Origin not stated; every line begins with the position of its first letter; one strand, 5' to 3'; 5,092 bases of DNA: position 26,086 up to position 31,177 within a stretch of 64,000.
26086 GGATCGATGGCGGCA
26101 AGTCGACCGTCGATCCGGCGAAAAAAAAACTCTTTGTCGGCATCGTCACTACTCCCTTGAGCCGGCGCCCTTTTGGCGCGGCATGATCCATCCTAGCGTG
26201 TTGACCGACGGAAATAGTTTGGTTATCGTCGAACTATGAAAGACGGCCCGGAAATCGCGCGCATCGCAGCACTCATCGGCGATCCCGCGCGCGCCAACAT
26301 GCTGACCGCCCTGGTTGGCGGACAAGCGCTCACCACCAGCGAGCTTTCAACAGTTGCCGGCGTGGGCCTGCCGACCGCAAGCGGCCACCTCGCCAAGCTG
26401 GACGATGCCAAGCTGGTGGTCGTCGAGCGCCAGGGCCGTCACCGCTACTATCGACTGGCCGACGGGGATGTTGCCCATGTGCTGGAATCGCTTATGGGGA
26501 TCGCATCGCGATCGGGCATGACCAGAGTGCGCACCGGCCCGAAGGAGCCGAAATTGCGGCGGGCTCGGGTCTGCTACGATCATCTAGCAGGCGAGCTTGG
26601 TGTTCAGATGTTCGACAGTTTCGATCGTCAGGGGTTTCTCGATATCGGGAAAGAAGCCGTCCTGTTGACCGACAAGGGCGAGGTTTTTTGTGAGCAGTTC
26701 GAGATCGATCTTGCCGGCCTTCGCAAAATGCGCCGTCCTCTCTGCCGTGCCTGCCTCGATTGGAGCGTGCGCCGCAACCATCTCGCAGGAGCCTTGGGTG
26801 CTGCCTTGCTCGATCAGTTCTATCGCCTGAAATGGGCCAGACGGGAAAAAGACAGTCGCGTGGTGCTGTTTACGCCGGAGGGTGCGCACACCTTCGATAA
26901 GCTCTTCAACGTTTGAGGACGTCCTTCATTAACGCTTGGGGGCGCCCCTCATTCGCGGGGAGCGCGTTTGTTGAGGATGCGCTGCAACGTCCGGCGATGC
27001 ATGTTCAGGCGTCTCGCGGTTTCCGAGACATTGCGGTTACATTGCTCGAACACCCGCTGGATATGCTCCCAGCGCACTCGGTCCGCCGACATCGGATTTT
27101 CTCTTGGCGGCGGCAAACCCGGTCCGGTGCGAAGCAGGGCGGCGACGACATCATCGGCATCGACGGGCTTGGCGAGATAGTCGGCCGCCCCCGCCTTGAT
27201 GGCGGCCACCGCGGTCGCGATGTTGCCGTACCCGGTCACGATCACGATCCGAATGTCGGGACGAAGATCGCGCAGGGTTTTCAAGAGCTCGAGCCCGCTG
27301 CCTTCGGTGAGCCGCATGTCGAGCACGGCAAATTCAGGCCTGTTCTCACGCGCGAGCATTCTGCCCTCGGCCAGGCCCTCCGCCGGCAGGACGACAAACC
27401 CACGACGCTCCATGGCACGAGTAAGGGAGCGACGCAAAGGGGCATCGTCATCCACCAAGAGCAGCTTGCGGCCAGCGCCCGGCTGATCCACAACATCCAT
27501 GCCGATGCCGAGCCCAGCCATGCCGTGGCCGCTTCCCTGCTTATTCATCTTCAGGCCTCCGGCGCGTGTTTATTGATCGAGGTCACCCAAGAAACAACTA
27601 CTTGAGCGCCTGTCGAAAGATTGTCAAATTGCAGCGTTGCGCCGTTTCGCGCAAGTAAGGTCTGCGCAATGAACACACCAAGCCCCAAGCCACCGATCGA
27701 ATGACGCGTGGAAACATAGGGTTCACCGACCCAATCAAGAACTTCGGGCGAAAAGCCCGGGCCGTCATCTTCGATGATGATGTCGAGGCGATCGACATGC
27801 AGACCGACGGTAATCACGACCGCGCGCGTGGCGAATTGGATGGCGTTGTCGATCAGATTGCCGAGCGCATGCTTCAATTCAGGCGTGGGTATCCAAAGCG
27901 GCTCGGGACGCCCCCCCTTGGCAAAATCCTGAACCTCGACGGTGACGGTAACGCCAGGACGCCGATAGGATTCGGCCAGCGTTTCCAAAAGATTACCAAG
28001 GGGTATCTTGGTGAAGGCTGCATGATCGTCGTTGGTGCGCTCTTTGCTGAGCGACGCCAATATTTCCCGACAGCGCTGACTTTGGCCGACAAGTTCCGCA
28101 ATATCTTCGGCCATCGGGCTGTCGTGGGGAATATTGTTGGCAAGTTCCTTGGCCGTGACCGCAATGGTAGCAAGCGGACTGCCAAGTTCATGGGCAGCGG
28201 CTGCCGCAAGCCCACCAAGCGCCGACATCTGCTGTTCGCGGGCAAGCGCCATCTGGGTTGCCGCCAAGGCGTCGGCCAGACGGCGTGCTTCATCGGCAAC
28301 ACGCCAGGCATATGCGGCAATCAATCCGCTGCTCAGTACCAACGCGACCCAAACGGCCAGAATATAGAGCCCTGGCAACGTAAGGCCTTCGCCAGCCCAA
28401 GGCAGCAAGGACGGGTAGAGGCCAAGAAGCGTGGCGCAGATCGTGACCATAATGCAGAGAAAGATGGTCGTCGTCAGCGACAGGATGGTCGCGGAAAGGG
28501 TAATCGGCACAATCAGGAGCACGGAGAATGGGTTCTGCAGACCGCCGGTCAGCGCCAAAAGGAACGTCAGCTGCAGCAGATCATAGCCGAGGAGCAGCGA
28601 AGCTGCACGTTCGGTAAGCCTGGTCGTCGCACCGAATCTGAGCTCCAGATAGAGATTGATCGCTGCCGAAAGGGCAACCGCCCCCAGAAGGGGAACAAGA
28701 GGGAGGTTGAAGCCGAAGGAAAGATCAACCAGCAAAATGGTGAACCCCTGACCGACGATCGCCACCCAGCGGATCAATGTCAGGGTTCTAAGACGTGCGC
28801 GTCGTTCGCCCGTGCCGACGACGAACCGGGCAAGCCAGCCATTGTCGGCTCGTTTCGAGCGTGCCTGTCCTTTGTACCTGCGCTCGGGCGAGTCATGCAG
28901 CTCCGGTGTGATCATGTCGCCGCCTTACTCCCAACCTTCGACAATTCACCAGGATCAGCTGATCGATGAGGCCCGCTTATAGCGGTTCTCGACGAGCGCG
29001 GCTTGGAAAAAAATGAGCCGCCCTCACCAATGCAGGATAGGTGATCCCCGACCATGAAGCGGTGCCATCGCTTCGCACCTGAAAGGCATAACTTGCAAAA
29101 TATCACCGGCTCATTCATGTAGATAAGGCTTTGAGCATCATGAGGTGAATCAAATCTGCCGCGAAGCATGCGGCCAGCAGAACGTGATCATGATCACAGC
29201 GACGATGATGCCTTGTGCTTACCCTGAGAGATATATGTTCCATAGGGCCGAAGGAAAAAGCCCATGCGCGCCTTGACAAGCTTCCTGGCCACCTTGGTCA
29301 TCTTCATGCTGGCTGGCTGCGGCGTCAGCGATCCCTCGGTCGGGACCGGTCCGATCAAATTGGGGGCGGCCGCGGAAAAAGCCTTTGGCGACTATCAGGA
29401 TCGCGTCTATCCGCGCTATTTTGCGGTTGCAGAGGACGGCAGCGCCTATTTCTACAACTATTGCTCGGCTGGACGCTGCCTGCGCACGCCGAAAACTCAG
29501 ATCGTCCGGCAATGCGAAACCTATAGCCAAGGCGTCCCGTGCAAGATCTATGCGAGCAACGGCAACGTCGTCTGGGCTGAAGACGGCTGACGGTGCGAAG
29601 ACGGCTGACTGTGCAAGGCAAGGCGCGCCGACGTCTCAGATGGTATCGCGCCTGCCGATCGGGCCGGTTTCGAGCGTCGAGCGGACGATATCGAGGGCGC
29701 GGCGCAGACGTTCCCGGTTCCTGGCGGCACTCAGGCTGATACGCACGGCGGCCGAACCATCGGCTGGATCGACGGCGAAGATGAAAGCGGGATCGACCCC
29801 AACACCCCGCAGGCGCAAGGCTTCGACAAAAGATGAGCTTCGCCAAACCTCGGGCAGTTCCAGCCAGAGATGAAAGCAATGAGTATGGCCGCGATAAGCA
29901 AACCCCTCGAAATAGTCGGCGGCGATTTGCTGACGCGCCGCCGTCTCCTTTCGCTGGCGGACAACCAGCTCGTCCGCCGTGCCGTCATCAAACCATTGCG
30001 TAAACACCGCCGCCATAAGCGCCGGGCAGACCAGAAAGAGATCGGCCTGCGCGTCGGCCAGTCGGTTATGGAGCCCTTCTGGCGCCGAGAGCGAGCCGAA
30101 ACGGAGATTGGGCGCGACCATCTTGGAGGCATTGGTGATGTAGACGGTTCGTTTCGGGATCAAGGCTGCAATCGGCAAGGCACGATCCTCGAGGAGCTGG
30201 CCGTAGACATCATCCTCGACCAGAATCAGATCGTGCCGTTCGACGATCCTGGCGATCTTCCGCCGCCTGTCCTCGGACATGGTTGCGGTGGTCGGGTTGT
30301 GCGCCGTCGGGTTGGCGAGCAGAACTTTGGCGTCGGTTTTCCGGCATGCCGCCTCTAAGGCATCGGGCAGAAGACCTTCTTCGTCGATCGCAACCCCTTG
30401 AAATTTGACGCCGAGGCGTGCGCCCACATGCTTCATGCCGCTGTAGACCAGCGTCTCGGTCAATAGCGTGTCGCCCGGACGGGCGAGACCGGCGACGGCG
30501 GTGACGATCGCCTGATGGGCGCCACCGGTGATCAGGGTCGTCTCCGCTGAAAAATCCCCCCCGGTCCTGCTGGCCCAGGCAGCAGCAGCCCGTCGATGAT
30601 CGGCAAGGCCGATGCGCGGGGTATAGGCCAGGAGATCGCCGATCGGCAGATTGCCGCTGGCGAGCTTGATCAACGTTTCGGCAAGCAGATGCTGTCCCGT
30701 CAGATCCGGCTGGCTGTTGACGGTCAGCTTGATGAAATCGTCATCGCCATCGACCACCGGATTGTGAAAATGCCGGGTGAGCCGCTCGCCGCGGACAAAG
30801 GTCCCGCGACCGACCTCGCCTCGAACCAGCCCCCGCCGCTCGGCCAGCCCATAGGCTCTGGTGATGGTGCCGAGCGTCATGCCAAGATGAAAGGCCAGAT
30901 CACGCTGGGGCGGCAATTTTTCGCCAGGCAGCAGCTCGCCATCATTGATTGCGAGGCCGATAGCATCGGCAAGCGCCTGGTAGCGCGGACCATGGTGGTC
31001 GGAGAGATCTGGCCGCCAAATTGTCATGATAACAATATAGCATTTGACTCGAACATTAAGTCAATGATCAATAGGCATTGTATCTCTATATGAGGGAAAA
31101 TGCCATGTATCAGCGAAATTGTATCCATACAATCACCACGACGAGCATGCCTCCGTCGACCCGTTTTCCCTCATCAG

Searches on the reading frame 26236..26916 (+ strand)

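Call 72: search_protein_families(library=pfam, proteins=[window:26236-26916:+], max_evalue=0.0001)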
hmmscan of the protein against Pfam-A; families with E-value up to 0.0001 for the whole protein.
window:26236-26916:+ (226 aa): 3 families
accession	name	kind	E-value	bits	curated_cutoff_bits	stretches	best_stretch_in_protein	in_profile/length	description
PF12840.13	HTH_20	-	2.3e-08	34.3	27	1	15-64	2-51/51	Helix-turn-helix domain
PF25213.1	HVO_A0261_N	-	3.5e-05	24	35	0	9-77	3-67/86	HVO_A0261 N-terminal domain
PF01022.26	HTH_5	-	6.1e-05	23.3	22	0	16-61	1-45/47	Bacterial regulatory protein, arsR family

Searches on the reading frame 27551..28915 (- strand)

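Call 72: search_protein_families(library=pfam, proteins=[window:27551-28915:-], max_evalue=0.0001)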
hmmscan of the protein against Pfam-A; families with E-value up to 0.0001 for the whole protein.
window:27551-28915:- (454 aa): 2 families
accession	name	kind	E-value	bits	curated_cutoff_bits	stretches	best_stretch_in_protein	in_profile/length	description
PF02518.31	HATPase_c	-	5.3e-15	56.3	26.4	1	346-441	5-105/111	Histidine kinase-, DNA gyrase B-, and HSP90-like ATPase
PF00512.31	HisKA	-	5.6e-05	23.6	26.9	0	233-289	2-57/66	His Kinase A (phospho-acceptor) domain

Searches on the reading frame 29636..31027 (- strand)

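Call 72: search_protein_families(library=pfam, proteins=[window:29636-31027:-], max_evalue=0.0001)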
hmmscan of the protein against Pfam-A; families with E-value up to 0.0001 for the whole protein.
window:29636-31027:- (463 aa): 2 families
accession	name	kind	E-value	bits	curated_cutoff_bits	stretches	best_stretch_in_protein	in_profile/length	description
PF00155.27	Aminotran_1_2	-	3.4e-28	99.3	19.7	1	97-446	2-359/361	Aminotransferase class I and II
PF00392.27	GntR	-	7.6e-12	45.2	27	1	16-78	2-64/64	Bacterial regulatory proteins, gntR family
